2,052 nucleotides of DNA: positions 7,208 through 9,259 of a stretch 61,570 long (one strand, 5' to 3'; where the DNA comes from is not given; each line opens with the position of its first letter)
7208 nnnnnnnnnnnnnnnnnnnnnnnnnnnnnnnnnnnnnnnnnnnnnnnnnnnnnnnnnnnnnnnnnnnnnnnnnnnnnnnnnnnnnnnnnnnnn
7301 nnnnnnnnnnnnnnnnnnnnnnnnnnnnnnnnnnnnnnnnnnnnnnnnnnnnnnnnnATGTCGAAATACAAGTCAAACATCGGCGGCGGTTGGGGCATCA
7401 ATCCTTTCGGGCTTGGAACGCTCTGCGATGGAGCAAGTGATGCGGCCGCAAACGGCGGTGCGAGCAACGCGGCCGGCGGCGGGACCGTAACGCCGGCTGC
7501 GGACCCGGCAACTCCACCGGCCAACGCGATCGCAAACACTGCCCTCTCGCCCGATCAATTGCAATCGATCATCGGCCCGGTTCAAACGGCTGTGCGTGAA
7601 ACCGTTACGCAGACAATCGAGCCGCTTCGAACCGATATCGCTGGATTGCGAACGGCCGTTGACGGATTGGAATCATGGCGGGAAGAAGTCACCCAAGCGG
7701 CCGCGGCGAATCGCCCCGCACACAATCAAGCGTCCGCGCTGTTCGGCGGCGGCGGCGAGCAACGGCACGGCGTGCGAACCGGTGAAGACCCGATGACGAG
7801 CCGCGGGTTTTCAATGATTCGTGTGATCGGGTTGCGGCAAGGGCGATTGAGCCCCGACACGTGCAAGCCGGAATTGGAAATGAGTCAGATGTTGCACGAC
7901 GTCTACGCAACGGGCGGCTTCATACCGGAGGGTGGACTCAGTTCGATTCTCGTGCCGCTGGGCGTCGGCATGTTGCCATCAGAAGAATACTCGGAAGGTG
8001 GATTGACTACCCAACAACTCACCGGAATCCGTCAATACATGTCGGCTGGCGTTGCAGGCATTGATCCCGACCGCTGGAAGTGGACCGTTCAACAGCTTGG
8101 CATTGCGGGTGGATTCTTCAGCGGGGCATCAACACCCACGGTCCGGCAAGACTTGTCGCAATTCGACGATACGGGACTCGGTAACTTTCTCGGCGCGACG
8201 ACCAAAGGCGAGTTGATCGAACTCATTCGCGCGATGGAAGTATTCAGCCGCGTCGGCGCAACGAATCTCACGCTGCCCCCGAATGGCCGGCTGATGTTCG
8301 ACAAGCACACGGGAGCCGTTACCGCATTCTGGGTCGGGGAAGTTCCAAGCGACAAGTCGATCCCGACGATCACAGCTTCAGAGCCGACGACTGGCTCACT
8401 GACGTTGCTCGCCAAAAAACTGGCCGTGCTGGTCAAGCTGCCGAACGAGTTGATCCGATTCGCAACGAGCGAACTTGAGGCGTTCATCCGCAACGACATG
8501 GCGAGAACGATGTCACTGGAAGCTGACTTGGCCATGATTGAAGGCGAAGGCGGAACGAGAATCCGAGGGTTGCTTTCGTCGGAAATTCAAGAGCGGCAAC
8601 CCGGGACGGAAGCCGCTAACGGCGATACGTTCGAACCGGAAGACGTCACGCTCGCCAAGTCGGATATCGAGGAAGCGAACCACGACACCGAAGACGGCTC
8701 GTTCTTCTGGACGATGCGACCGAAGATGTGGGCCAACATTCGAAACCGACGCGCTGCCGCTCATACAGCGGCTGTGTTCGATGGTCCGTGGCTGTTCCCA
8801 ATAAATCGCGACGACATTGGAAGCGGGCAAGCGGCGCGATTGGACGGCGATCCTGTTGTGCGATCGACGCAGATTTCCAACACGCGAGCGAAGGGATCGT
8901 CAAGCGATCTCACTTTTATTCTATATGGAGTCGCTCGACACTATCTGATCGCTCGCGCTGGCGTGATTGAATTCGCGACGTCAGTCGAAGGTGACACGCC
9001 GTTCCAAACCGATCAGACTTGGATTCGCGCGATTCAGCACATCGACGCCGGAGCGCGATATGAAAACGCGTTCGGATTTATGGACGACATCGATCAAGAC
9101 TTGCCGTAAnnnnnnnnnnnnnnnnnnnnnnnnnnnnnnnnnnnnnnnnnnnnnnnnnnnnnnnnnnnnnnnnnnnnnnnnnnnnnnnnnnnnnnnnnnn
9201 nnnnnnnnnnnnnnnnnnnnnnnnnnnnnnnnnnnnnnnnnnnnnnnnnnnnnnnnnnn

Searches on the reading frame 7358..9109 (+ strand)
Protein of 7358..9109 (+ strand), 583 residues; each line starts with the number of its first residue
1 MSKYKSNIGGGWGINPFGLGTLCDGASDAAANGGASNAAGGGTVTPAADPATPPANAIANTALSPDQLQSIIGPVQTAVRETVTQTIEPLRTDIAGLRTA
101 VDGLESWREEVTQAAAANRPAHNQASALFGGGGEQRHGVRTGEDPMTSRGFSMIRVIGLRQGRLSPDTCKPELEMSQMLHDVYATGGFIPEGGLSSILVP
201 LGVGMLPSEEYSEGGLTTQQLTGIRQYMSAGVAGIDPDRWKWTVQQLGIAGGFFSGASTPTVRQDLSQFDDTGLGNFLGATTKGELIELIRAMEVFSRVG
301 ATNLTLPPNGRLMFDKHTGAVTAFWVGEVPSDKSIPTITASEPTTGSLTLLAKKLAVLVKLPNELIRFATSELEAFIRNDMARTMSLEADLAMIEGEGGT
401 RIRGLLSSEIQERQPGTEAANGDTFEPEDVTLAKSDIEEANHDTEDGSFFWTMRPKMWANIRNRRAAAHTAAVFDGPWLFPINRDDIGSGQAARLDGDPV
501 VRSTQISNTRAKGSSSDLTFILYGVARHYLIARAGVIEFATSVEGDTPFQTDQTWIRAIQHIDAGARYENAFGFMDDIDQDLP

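Call 31: search_protein_families(library=phrogs, proteins=[window:7358-9109:+], max_evalue=0.00001)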
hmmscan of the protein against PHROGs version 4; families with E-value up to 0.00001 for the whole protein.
window:7358-9109:+ (583 aa): 2 families
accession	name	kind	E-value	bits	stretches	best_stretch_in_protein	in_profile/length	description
phrog_617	-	head and packaging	1.1e-24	88.3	1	280-577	352-623/626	major head protein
phrog_10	-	head and packaging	1.1e-21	78.5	1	316-573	407-631/752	major head protein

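Call 54: find_related_loci(query=window:7358-9109:+, collection=viral_contigs, flank=10000)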
Query window:7358-9109:+ (583 aa) in viral_contigs; peptide patterns used: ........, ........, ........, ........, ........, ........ (x = any residue, [..] = any of these).
2 stretches matched a pattern, but none encodes a relative of the query by tblastn (E <= 1e-3).
